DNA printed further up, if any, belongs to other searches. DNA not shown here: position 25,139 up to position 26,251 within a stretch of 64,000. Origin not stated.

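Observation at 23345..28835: Translationally coupled four-gene operon: CarboxypepD_reg-repeat anchor protein, M50 site-2-protease-like, alpha/beta hydrolase, heptaheme cytochrome c with TPR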

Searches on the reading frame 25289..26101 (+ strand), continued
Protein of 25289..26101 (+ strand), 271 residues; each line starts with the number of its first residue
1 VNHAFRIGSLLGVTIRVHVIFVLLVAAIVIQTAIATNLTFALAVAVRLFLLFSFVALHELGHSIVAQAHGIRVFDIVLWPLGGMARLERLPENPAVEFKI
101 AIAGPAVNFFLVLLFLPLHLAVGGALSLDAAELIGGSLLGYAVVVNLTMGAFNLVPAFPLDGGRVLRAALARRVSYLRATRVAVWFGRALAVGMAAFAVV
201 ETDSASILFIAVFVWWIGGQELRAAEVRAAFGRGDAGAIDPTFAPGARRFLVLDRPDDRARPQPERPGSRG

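Call 22: find_related_loci(query=A1, collection=genome_contigs, flank=8000)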
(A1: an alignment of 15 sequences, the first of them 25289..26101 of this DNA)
Query A1 (271 aa) in genome_contigs; peptide patterns used: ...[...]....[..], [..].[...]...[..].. (x = any residue, [..] = any of these).
600 stretches matched a pattern (row limit reached: there are more); 585 encode a relative of the query (tblastn E <= 1e-3); the best 80 are kept; 80 distinct loci.
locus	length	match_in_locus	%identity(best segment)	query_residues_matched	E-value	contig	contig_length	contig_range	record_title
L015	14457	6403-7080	47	2-228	3e-49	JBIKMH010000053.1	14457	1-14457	MAG: Planctomycetota bacterium isolate ME2014-08-31_3300042860_group5_bin7 Rohwer_bin1775_scaffold_4046_c1, whole genome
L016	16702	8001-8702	46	1-230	5e-49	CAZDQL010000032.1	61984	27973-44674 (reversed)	MAG TPA_asm: uncultured Planctomycetaceae bacterium isolate binchicken_co65_43 genome assembly, contig: NODE_1795_length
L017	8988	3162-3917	44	1-234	2e-48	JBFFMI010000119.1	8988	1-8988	MAG: Anaerolineales bacterium isolate Mix_mud18.2022.04.43 k141_1295853_length_8988_cov_10.0000, whole genome shotgun se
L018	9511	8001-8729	44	1-228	4e-48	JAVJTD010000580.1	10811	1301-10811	MAG: Planctomycetota bacterium isolate G1-WW12-33 k141_110092, whole genome shotgun sequence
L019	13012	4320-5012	44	1-232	1e-46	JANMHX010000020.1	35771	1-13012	MAG: Gemmatimonadota bacterium isolate OTE_70_metabat_16 OTE_70_k141_3940080, whole genome shotgun sequence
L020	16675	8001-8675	38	1-233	6e-46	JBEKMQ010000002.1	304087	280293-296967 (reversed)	MAG: Candidatus Bathyarchaeia archaeon isolate SPRUCE 398 SPRUCE_398_2, whole genome shotgun sequence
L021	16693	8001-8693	42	1-232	8e-44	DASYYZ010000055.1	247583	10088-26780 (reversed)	MAG TPA_asm: Terriglobia bacterium isolate SMAG_U6349 k141_436858, whole genome shotgun sequence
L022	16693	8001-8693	40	1-232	6e-44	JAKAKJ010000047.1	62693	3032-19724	MAG: Chloroflexi bacterium isolate WY4.bin62 NODE_514_length_62693_cov_3.047342, whole genome shotgun sequence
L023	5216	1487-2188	41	1-235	1e-43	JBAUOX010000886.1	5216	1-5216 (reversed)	MAG: Isosphaeraceae bacterium isolate MFD09680_ilm_asm_bin1 k127_228027, whole genome shotgun sequence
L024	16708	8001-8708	39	1-237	5e-43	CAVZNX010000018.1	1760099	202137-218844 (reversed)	MAG: uncultured Chloroflexia bacterium isolate MFD02979.bin.2.70 genome assembly, contig: contig_53696, whole genome sho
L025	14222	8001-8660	43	1-221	3e-43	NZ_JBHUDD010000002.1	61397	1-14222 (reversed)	Lacimonas salitolerans strain CGMCC 1.12477 GCM70020387_52, whole genome shotgun sequence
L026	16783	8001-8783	39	1-256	5e-43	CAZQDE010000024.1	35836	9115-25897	MAG TPA_asm: uncultured Anaerolineaceae bacterium isolate binchicken_co19_417 genome assembly, contig: NODE_1549_length_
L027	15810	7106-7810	45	4-236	4e-43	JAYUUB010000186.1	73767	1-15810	MAG: Polyangiaceae bacterium isolate GL122_DN_metabat_25 GL122_DN_metabat_25_185, whole genome shotgun sequence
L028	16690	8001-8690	39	1-231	9e-43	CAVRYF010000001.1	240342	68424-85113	MAG: uncultured Acidobacteriota bacterium isolate MFD02242.bin.2.257 genome assembly, contig: contig_1142, whole genome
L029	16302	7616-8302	40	1-230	8e-43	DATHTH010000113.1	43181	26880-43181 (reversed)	MAG TPA_asm: Anaerolineales bacterium isolate SMAG_U16072 k141_1679960, whole genome shotgun sequence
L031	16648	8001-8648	41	4-222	1e-42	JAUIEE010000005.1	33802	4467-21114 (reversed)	MAG: bacterium isolate 8_bin.21 NODE_1461_length_33802_cov_0.921574, whole genome shotgun sequence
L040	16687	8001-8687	41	1-230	2e-41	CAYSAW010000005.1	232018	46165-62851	MAG TPA_asm: uncultured bacterium isolate binchicken_co30_76 genome assembly, contig: NODE_55_length_232018_cov_22.06278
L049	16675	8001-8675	41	1-231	5e-41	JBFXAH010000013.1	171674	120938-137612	MAG: Pirellulales bacterium isolate CA_2019_TPBS_206 NODE_780_length_171674_cov_12.073222_TPBS, whole genome shotgun seq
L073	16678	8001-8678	39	4-231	2e-39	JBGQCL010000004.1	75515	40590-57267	MAG: Kofleriaceae bacterium isolate OBJ2_061818_110_40 k141_5432_length_75515_cov_14.6731, whole genome shotgun sequence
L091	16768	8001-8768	38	1-257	2e-38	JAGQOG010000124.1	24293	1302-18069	MAG: Phycisphaerales bacterium isolate HKST-UBA08 k127_927906, whole genome shotgun sequence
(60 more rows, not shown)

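Call 35: search_protein_families(library=pfam, proteins=[L002:6545-7978:+, L006:3794-5224:+, L008:2808-4175:+, L010:277-1707:+], max_evalue=1)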
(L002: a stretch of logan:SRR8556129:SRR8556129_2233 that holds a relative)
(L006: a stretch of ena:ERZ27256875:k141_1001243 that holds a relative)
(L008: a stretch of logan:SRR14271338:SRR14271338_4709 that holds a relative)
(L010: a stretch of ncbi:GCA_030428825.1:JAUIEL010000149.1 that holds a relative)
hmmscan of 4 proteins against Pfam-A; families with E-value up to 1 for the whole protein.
L002:6545-7978:+ (478 aa): 3 families
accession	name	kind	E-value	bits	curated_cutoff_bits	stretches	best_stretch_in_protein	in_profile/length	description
PF13249.12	SQHop_cyclase_N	-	0.00041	20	26.2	0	199-225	41-67/291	Squalene-hopene cyclase N-terminal domain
PF13243.12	SQHop_cyclase_C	-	0.0035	16.9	26.1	0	189-268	193-275/319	Squalene-hopene cyclase C-terminal domain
PF07678.20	TED_complement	-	0.011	15.4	22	0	198-246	110-154/312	A-macroglobulin TED domain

L006:3794-5224:+ (477 aa): 1 family
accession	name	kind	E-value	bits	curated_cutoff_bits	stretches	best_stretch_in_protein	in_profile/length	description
PF07678.20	TED_complement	-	0.022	14.3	22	0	194-273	110-188/312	A-macroglobulin TED domain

L008:2808-4175:+ (456 aa): 1 family
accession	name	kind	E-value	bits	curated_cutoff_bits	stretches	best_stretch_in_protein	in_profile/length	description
PF07678.20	TED_complement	-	0.031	13.8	22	1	303-358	116-171/312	A-macroglobulin TED domain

L010:277-1707:+ (477 aa): 1 family
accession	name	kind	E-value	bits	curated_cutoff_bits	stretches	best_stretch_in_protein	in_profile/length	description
PF13243.12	SQHop_cyclase_C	-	0.00084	18.9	26.1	0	188-223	197-232/319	Squalene-hopene cyclase C-terminal domain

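Call 36: search_solved_structures(query=L002:6545-7978:+, max_evalue=1)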
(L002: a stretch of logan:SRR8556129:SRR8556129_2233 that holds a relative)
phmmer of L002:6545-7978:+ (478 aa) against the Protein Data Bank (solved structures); distinct sequences matched with E-value up to 1: 0.

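Call 38: search_solved_structures(query=A1, max_evalue=0.01, show_alignments=1)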
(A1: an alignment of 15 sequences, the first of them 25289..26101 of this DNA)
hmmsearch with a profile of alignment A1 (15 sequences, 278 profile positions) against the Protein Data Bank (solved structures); distinct sequences matched with E-value up to 0.01: 6.
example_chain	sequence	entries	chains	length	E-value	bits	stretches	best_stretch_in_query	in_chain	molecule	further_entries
3b4r_A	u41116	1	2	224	1.2e-59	205.1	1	1-232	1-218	Putative zinc metalloprotease MJ0392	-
8vjl_A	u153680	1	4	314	4.6e-18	68.6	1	45-223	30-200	Stage IV sporulation protein FB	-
8vjm_A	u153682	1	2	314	4.3e-17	65.4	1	45-223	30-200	Stage IV sporulation protein FB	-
9j82_A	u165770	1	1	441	4.7e-07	32.5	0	67-126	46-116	Putative zinc metalloprotease aq_1964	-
9j83_A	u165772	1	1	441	4.8e-06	29.2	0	67-126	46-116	Putative zinc metalloprotease aq_1964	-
7w6y_A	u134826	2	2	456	0.0021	20.6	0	95-126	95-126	Anti sigma-E protein, RseA | Zinc metalloprotease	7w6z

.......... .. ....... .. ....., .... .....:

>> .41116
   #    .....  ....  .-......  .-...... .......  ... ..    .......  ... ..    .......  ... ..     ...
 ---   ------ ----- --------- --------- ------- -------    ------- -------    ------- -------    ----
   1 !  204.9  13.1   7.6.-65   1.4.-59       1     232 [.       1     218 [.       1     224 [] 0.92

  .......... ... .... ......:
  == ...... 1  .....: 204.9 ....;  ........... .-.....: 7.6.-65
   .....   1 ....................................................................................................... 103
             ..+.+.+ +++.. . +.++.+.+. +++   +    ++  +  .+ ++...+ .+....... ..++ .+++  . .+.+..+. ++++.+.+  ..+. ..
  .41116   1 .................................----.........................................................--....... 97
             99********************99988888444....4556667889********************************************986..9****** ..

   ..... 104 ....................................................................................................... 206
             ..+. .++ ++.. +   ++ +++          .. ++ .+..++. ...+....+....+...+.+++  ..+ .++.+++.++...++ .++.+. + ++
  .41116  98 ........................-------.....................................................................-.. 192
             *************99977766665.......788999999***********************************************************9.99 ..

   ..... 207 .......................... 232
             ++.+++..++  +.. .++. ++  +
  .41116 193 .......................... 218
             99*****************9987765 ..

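Call 73: search_protein_families(library=pfam, proteins=[L015:7147-7671:+, L016:9150-9575:+, L018:8844-9383:+, L027:8180-9589:+, L031:9199-10413:+, L049:9315-11153:+, L091:9142-10506:+, L073:9072-10616:+, L040:9431-10786:+, L021:9417-10232:+], max_evalue=0.0001)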
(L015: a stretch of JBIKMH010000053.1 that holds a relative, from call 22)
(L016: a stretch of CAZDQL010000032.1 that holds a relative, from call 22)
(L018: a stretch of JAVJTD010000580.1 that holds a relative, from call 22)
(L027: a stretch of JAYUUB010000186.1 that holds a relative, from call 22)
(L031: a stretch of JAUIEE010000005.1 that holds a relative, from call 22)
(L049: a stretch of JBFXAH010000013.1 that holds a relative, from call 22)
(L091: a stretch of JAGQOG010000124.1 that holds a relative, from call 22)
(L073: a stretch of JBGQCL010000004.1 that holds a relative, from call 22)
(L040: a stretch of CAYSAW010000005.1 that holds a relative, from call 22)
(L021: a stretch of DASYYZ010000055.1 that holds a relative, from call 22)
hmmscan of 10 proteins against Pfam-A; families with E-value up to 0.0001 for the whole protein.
L015:7147-7671:+ (175 aa): 0 families

L016:9150-9575:+ (142 aa): 0 families

L018:8844-9383:+ (180 aa): 0 families

L027:8180-9589:+ (470 aa): 0 families

L031:9199-10413:+ (405 aa): 2 families
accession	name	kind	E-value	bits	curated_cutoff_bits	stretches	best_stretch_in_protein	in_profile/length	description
PF08495.15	FIST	-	1.2e-35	123.6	23.2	1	55-241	3-189/189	FIST N domain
PF10442.14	FIST_C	-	1.1e-19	71.4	28.5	1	245-384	3-131/131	FIST C domain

L049:9315-11153:+ (613 aa): 2 families
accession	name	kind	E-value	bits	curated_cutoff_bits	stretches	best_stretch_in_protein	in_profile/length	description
PF00578.27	AhpC-TSA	-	1.4e-10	41.6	26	1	43-162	1-123/124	AhpC/TSA family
PF08534.16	Redoxin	-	2.3e-10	40.9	26.6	1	45-165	4-133/148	Redoxin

L091:9142-10506:+ (455 aa): 0 families

L073:9072-10616:+ (515 aa): 0 families

L040:9431-10786:+ (452 aa): 6 families
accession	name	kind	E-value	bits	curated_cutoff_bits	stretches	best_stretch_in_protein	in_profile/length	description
PF00033.24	Cytochrome_B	-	2.5e-53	181.2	27.2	1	28-213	4-188/189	Cytochrome b/b6/petB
PF13631.11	Cytochrom_B_N_2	-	4.8e-45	154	27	1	98-257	4-164/169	Cytochrome b(N-terminal)/b6/petB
PF00034.26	Cytochrom_C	-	1.3e-12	49.3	21.3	1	370-447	1-89/90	Cytochrome c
PF00032.22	Cytochrom_B_C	-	4.9e-12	46.4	20.7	1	263-348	2-84/102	Cytochrome b(C-terminal)/b6/petD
PF02433.20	FixO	-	5.4e-09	36.3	29.6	0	395-434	102-141/219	Cytochrome C oxidase, mono-heme subunit/FixO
PF13442.11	Cytochrome_CBB3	-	1.6e-07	32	27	1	370-444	3-68/68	Cytochrome C oxidase, cbb3-type, subunit III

L021:9417-10232:+ (272 aa): 0 families

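Call 86: find_homologous_proteins(query=L002:6545-7978:+, max_evalue=0.00001)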
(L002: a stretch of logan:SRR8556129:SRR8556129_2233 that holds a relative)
Query L002:6545-7978:+ (478 aa): 116 proteins with E <= 0.00001 among 8000 candidates.
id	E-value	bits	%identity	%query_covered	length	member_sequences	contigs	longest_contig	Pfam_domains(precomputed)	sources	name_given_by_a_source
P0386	0.0e+0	1077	100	100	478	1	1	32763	-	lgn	-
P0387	4.1e-170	584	60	93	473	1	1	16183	-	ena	-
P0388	7.3e-169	580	58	98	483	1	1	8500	-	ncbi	ncbi:MAG: prenyltransferase/squalene oxidase repeat-containing protein [Planctomycetota bacterium]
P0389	2.5e-167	575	58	98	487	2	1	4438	-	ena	-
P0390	4.2e-156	538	56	93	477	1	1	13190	-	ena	-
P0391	1.6e-150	520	55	97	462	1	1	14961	-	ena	-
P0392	5.0e-143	495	56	91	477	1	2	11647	-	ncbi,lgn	-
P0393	2.9e-139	483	53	91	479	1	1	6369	-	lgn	-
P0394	1.4e-135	470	50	96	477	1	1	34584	-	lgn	-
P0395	1.2e-130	454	48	97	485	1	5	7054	-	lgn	-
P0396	1.6e-130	454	49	97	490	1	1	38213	-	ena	-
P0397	2.2e-128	447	50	91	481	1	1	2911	-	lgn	-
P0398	1.4e-124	434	49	91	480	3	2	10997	-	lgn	-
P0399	2.3e-124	434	55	79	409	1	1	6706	-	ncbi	ncbi:MAG: hypothetical protein ACF8XB_02860, partial [Planctomycetota bacterium JB042]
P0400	1.0e-123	431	50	86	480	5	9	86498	-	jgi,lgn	jgi:hypothetical protein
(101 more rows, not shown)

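Call 88: search_protein_families(library=padloc, proteins=[window:25289-26101:+], max_evalue=0.001)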
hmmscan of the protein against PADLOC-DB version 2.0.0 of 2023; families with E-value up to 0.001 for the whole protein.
window:25289-26101:+ (271 aa): 0 families
